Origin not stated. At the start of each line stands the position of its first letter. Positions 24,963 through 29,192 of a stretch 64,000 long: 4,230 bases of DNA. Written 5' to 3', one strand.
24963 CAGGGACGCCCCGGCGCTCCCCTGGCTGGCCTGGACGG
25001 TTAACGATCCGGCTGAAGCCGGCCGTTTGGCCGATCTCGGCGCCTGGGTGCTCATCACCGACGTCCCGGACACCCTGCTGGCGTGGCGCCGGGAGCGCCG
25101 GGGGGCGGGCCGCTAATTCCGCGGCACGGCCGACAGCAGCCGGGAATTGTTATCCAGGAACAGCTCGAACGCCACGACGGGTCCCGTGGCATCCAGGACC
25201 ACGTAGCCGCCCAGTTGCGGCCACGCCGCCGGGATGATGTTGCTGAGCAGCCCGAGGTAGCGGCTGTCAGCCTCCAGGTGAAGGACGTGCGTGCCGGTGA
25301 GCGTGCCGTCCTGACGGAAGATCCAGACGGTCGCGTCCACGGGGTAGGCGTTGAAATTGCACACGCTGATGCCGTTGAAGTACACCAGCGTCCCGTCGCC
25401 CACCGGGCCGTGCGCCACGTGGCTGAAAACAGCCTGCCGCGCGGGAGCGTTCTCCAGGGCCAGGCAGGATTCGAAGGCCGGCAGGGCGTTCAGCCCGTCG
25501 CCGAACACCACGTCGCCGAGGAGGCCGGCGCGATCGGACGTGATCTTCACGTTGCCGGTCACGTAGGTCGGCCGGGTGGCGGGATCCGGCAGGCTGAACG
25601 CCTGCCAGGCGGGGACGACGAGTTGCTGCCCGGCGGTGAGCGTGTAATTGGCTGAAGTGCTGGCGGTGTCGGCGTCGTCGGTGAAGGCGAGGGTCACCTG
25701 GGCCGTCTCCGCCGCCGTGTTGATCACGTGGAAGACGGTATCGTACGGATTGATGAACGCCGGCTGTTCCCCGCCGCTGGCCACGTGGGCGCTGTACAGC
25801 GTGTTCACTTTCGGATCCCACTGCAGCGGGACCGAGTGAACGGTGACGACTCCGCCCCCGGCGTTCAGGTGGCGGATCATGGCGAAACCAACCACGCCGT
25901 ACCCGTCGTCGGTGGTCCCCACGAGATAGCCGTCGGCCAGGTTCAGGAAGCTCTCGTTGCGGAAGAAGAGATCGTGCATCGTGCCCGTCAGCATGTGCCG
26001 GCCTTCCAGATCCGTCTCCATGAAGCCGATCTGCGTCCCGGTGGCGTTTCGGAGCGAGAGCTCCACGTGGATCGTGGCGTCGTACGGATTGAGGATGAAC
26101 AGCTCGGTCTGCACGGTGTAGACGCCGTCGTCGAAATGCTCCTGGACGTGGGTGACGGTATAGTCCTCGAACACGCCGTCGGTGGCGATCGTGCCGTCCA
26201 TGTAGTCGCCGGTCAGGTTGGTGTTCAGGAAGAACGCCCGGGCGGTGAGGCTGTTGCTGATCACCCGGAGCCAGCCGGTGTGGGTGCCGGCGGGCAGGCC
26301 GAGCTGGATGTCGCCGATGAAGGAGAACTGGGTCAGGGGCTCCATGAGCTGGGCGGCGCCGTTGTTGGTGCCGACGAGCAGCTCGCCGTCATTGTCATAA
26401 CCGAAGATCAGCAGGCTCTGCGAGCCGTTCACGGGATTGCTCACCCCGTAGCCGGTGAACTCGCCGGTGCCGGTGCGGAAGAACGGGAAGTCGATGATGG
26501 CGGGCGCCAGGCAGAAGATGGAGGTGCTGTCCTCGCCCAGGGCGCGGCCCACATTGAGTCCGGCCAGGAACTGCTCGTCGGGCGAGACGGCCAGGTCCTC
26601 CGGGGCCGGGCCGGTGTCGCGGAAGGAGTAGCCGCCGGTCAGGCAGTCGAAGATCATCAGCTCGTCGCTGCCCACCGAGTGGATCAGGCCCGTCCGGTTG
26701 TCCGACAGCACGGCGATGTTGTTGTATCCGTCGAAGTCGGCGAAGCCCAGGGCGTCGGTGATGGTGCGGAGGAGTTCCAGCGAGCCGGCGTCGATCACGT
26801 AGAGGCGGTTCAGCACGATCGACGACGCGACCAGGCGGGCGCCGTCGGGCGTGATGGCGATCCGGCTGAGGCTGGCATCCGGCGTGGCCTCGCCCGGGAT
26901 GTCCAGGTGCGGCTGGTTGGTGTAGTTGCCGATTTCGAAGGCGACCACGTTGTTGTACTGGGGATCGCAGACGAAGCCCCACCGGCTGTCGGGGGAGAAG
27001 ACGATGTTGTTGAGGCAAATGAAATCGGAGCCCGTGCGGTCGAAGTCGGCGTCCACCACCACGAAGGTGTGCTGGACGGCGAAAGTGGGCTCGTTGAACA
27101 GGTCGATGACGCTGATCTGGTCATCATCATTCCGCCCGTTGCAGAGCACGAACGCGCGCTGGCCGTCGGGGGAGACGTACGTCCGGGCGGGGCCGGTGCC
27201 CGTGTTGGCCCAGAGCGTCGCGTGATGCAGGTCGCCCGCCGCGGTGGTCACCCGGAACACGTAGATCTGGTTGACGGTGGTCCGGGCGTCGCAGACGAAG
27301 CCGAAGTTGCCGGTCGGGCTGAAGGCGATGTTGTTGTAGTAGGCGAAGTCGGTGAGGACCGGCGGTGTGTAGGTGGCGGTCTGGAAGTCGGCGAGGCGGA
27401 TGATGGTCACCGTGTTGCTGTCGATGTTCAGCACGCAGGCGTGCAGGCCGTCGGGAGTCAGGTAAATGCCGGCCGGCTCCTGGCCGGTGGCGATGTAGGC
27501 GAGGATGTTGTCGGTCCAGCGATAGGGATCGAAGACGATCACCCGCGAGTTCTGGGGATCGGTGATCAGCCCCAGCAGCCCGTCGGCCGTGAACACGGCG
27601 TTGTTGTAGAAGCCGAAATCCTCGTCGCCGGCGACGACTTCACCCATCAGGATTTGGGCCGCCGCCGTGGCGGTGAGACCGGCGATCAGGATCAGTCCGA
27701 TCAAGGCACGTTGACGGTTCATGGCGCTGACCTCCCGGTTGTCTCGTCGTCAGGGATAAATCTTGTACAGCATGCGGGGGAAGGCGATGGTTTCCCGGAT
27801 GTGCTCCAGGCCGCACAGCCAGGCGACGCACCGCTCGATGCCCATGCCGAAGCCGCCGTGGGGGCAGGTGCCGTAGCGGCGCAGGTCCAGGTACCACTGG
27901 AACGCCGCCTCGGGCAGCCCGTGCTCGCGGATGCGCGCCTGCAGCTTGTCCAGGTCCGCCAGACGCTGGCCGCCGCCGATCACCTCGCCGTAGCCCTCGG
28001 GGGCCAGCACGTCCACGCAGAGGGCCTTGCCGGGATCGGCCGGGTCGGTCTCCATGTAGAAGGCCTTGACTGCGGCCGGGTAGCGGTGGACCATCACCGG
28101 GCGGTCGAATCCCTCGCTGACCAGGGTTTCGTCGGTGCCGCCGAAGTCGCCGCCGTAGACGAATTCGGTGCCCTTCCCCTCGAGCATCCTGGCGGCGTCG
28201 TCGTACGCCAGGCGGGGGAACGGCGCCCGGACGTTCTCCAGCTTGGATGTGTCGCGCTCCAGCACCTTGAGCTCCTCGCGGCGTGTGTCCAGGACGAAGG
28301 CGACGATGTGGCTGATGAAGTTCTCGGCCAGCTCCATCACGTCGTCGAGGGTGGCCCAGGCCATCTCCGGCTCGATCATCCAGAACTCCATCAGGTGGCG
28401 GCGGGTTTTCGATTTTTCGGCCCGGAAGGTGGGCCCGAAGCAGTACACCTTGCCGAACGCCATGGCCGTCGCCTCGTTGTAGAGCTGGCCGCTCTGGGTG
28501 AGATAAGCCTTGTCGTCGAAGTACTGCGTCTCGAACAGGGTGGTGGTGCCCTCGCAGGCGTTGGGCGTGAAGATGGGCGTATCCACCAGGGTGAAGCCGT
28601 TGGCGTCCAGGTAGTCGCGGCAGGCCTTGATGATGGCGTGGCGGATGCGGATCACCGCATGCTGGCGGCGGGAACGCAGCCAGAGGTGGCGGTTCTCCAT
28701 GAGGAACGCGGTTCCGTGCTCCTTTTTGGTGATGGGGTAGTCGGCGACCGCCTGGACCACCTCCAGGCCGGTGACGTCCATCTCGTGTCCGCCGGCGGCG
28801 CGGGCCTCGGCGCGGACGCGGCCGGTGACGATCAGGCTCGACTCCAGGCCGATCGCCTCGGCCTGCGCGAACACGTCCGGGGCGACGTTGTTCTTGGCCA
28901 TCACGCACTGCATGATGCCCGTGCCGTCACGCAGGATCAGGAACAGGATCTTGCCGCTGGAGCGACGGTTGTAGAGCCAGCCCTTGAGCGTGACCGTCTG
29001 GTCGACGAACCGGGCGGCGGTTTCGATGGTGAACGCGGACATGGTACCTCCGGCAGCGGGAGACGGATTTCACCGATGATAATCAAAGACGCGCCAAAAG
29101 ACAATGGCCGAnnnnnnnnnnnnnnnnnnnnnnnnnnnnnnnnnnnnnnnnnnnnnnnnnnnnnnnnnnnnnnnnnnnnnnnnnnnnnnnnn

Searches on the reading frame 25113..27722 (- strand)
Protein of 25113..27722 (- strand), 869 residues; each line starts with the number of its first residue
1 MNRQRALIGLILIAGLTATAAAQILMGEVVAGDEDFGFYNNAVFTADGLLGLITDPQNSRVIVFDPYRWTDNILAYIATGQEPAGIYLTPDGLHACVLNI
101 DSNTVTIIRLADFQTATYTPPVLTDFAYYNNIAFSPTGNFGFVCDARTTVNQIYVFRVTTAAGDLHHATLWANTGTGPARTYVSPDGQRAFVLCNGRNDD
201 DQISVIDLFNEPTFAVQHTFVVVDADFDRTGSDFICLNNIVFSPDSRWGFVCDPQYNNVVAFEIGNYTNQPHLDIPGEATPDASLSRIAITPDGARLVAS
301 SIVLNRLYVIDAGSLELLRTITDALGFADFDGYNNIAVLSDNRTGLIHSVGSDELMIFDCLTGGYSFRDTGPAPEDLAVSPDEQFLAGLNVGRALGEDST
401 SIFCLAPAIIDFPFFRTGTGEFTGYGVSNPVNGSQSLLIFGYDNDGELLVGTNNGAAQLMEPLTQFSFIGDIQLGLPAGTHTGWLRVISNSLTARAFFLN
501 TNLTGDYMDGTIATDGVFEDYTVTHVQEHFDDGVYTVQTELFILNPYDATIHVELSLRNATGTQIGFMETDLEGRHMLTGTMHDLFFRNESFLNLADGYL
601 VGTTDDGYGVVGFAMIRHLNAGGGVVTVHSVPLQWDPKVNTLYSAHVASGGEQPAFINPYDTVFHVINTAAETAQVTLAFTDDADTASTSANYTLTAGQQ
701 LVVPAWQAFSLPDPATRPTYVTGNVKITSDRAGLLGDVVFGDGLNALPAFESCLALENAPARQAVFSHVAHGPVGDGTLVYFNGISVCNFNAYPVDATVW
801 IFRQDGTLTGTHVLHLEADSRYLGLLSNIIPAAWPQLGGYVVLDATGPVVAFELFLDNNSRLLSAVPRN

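Call 50: search_protein_families(library=pfam, proteins=[window:25113-27722:-], max_evalue=0.00001)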
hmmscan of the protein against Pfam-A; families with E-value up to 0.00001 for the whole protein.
window:25113-27722:- (869 aa): 2 families
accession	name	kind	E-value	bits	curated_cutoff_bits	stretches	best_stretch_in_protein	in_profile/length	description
PF10282.15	Lactonase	-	5.7e-07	29.5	21.7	0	132-273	148-282/344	Lactonase, 7-bladed beta-propeller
PF21783.3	YNCE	-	3.8e-06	26.9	27.1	0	59-210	50-187/339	YNCE-like beta-propeller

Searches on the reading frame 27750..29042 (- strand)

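Call 50: search_protein_families(library=pfam, proteins=[window:27750-29042:-], max_evalue=0.00001)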
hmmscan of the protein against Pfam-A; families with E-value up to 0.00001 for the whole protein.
window:27750-29042:- (430 aa): 2 families
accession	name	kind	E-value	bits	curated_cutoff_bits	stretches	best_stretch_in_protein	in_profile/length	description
PF00152.25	tRNA-synt_2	-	3.9e-74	249.9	25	1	114-424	5-307/308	tRNA synthetases class II (D, K and N)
PF01336.31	tRNA_anti-codon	-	1e-15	57.8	27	1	17-95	1-74/75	OB-fold nucleic acid binding domain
